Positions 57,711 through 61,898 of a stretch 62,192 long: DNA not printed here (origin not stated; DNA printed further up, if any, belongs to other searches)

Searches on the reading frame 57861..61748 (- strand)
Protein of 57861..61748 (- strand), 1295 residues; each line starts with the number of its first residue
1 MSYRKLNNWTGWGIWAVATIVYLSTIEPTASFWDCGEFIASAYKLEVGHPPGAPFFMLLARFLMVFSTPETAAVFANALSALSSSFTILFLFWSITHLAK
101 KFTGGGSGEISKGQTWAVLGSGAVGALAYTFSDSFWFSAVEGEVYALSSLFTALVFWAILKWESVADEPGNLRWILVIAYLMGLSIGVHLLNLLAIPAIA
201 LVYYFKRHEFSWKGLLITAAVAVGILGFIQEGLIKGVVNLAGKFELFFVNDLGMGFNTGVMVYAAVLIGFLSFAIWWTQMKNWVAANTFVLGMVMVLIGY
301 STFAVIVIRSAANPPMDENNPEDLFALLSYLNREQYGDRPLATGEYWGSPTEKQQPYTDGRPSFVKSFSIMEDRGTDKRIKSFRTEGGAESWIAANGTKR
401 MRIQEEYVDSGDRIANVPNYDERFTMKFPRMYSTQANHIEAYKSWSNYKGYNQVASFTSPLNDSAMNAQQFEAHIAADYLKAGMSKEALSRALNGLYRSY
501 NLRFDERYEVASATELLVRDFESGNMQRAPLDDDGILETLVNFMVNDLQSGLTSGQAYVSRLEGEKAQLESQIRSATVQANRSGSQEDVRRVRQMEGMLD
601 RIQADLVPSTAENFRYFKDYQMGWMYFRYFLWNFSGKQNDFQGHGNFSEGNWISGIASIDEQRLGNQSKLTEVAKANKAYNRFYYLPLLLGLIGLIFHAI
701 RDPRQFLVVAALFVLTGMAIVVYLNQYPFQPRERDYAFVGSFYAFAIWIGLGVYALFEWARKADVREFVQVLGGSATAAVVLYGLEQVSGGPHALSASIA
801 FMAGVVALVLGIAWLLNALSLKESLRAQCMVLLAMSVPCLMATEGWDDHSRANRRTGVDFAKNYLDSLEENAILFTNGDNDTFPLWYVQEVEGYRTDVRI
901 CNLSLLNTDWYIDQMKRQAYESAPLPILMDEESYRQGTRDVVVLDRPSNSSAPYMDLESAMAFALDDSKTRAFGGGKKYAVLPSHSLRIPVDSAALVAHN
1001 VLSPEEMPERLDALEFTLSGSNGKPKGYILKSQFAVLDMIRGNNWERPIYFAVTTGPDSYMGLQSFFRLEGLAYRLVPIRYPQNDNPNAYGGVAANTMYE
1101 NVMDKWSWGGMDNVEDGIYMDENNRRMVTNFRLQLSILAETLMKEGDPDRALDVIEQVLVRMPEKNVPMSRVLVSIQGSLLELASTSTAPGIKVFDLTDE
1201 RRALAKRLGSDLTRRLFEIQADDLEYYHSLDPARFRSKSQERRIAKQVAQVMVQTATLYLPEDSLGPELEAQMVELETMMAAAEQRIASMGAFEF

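Call 79: search_protein_families(library=pfam, proteins=[window:57861-61748:-], max_evalue=0.00001)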
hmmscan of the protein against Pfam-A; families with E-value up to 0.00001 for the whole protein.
window:57861-61748:- (1295 aa): 1 family
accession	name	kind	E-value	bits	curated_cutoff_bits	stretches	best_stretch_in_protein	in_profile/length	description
PF11028.14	TMEM260-like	-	9.1e-73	244.3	24.2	1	34-209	1-176/179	Protein O-mannosyl-transferase TMEM260-like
